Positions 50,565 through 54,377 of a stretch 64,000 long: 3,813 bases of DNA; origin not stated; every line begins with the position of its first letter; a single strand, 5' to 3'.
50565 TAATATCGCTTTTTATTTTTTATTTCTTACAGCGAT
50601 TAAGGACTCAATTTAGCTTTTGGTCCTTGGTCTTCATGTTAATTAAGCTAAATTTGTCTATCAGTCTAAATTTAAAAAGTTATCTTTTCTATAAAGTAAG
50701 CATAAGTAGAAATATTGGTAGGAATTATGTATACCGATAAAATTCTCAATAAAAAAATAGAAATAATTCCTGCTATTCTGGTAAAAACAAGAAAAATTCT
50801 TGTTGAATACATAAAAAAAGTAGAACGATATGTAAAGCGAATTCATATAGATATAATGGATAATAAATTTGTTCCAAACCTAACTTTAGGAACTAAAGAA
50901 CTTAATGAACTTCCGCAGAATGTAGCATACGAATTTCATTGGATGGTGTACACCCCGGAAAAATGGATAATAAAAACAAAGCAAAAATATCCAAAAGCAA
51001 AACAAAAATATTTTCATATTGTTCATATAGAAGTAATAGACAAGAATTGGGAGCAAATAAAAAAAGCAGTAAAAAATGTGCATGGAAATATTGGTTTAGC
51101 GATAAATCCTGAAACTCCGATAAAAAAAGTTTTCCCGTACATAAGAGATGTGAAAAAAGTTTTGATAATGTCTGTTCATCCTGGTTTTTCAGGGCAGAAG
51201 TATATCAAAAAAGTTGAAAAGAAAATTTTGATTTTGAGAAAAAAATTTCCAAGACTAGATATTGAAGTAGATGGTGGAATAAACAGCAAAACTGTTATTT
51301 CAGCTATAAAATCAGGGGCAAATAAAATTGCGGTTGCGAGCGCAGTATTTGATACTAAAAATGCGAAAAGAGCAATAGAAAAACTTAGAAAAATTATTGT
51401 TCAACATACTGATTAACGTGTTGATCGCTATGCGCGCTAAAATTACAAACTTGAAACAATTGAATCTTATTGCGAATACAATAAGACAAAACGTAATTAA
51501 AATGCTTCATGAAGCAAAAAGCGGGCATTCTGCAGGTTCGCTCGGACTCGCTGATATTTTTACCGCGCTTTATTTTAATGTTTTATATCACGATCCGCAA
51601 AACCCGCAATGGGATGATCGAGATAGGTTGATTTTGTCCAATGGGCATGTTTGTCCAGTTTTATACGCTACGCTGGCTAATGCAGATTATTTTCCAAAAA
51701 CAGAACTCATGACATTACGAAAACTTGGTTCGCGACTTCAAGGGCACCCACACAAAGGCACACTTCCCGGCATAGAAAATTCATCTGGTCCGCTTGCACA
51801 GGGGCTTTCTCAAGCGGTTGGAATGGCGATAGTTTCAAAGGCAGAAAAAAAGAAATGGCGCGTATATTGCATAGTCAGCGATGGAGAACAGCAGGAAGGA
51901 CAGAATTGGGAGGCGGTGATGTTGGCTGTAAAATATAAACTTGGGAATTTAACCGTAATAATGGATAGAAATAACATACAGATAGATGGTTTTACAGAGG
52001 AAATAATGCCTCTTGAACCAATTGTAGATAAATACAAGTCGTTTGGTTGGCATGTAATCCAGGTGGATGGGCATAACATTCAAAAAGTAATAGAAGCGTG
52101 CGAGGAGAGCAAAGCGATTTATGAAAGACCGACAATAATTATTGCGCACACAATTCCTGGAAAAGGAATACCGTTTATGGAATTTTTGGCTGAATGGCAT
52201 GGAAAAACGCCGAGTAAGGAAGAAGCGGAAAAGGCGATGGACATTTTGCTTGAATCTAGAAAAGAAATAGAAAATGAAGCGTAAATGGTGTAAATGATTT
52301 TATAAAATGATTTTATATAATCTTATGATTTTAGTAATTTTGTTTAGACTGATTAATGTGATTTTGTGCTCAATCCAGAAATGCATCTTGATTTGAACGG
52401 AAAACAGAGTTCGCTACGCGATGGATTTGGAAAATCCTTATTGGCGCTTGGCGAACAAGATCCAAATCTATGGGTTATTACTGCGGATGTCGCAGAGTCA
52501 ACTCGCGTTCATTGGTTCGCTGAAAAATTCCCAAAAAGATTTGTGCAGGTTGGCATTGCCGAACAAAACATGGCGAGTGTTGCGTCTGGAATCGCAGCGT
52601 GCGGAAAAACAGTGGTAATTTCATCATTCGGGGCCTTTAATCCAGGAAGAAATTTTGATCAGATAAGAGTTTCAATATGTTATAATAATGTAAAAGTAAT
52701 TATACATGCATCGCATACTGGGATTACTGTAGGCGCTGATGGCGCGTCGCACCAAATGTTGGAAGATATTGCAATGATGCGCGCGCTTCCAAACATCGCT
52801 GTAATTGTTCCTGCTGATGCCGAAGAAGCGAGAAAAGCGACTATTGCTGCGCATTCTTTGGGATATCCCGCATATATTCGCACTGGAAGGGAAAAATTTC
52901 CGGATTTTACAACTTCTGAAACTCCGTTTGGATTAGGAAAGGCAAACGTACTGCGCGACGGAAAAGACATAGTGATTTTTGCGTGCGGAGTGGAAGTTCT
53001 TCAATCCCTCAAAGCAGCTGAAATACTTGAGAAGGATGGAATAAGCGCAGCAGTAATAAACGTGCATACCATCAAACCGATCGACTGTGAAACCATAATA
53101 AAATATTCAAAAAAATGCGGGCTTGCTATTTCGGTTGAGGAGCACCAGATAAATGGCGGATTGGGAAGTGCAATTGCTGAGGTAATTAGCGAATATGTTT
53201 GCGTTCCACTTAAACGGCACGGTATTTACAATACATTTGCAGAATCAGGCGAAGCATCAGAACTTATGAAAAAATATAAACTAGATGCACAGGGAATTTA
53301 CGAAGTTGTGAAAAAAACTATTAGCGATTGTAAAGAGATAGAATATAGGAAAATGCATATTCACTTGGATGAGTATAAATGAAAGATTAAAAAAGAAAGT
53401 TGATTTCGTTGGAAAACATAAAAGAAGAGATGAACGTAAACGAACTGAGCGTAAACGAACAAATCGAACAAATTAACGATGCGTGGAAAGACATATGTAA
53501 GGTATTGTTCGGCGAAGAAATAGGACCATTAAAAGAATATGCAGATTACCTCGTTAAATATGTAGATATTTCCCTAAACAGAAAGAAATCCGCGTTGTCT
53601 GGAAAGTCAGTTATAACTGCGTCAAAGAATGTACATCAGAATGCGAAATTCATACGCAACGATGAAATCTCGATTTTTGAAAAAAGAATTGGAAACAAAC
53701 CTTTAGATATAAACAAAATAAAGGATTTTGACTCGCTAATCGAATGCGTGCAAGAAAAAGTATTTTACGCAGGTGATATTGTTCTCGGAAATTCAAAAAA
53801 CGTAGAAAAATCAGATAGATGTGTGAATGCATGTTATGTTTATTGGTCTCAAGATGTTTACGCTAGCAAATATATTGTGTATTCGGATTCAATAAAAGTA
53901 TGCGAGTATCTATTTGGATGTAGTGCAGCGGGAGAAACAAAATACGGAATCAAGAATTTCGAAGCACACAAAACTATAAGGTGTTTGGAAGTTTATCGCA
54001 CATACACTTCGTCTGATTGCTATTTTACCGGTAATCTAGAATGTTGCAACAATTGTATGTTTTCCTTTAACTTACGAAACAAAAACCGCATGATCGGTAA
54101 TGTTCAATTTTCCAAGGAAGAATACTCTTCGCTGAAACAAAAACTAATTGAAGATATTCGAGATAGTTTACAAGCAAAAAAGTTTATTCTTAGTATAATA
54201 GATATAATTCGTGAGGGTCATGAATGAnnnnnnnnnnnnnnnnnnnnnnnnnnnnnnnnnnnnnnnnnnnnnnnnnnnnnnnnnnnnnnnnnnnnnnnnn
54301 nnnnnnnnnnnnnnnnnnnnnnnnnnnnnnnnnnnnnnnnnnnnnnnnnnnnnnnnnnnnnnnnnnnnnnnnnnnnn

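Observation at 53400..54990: Tandem pair of cytoplasmic Cys-rich paralogs built from a 12-residue Cys repeat, possibly a novel metal-binding or beta-solenoid family.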

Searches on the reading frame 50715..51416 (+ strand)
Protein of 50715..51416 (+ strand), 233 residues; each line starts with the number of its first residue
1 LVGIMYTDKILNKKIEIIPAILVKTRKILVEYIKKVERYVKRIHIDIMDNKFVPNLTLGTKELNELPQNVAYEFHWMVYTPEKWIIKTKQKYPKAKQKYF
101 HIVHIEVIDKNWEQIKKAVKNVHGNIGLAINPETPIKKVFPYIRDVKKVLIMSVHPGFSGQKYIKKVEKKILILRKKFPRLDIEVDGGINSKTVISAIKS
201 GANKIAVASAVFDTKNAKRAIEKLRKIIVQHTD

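Call 87: search_protein_families(library=pfam, proteins=[window:50715-51416:+], max_evalue=0.001)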
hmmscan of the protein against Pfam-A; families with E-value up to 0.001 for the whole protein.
window:50715-51416:+ (233 aa): 1 family
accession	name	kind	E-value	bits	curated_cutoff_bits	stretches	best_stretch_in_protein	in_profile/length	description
PF00834.25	Ribul_P_3_epim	-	4.2e-42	144.2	21.1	1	17-212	2-198/198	Ribulose-phosphate 3 epimerase family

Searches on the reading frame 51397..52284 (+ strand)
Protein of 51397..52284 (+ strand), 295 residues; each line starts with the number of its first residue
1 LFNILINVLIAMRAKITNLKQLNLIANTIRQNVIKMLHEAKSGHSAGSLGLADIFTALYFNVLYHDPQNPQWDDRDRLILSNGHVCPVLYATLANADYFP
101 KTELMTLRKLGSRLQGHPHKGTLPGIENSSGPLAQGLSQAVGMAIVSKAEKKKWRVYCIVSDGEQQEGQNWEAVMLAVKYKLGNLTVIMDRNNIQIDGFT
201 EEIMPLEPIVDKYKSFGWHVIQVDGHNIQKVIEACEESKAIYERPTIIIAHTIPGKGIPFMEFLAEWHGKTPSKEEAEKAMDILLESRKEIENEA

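Call 87: search_protein_families(library=pfam, proteins=[window:51397-52284:+], max_evalue=0.001)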
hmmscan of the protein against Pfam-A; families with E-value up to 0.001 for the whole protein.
window:51397-52284:+ (295 aa): 3 families
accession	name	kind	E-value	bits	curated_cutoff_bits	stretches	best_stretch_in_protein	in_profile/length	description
PF00456.26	Transketolase_N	-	1.6e-61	208.6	22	1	24-278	4-269/334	Transketolase, thiamine diphosphate binding domain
PF13292.11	DXP_synthase_N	-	6.3e-13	49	21.2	1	18-197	14-176/274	1-deoxy-D-xylulose-5-phosphate synthase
PF00676.26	E1_dh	-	5.5e-07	29.3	22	1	109-240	80-209/300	Dehydrogenase E1 component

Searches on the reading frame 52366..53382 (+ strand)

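Call 87: search_protein_families(library=pfam, proteins=[window:52366-53382:+], max_evalue=0.001)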
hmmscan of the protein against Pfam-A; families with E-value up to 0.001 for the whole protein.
window:52366-53382:+ (338 aa): 3 families
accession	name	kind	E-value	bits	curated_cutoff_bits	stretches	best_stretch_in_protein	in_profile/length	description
PF02779.29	Transket_pyr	-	3.7e-39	134.6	27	1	16-178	4-172/174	Transketolase, pyrimidine binding domain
PF02780.25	Transketolase_C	-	7.3e-31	107.1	25.9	1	191-311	1-124/124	Transketolase, C-terminal domain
PF22613.1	Transketolase_C_1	-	8.9e-06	26.3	27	1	198-305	10-111/113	Transketolase-like TK C-terminal domain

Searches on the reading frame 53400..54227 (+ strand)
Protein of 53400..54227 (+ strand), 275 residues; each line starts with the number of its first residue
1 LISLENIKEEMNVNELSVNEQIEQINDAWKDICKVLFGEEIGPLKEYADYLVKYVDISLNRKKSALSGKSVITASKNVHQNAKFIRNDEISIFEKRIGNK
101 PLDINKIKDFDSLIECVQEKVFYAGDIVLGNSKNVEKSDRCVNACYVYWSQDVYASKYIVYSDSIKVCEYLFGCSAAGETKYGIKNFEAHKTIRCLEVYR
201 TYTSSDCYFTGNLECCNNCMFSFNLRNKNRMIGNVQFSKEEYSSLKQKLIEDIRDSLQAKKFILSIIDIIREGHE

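Call 3: search_protein_families(library=pfam, proteins=[window:53400-54227:+], max_evalue=10)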
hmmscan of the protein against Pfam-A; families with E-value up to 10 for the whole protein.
window:53400-54227:+ (275 aa): 0 families

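Call 4: search_protein_families(library=ncbifam, proteins=[window:53400-54227:+], max_evalue=10)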
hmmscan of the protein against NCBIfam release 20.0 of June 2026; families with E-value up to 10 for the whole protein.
window:53400-54227:+ (275 aa): 0 families

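Call 8: search_solved_structures(query=window:53400-54227:+, max_evalue=10)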
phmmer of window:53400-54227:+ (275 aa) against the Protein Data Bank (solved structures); distinct sequences matched with E-value up to 10: 1.
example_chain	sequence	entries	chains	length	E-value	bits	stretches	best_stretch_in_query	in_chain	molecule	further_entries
5wab_A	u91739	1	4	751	2.4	10.9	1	114-156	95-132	Putative beta-glucosidase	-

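Call 11: find_homologous_proteins(query=window:53400-54227:+)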
Query window:53400-54227:+ (275 aa): 13 proteins with E <= 0.001 among 397 candidates.
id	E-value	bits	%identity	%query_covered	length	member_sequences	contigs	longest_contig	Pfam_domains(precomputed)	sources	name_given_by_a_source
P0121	4.2e-176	602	100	99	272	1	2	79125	-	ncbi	ncbi:MAG: hypothetical protein AB1391_00405 [Candidatus Micrarchaeota archaeon]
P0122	1.6e-87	312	57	90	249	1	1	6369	-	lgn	-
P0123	9.7e-87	309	56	90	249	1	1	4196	-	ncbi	-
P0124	2.4e-74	268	47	92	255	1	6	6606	-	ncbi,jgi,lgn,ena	-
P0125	3.2e-58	215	43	90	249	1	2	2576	-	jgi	-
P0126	3.2e-55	206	44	92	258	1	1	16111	-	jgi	jgi:hypothetical protein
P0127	1.3e-52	197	41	91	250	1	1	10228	-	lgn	-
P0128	2.1e-51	193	44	92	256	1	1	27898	-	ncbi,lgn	-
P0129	8.1e-51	191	41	93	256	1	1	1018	-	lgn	-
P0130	9.2e-49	184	40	92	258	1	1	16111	-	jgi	jgi:hypothetical protein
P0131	1.4e-48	184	43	92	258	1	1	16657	-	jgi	jgi:hypothetical protein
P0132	6.2e-47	178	39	91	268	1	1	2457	-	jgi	jgi:hypothetical protein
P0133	1.0e-39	155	37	92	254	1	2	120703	-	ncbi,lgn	ncbi:MAG: hypothetical protein ABII71_03465 [Candidatus Micrarchaeota archaeon]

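Call 29: search_protein_families(library=padloc, proteins=[window:53400-54227:+], max_evalue=1)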
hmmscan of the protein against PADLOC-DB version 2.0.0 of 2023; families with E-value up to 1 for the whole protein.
window:53400-54227:+ (275 aa): 0 families

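Call 30: search_protein_families(library=phrogs, proteins=[window:53400-54227:+], max_evalue=1)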
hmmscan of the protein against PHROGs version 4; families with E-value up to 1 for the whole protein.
window:53400-54227:+ (275 aa): 2 families
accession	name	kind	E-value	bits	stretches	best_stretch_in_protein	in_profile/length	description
phrog_31552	-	unknown function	0.026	15.8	1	145-223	22-96/108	-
phrog_31895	-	unknown function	0.12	13.4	1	23-65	60-102/128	-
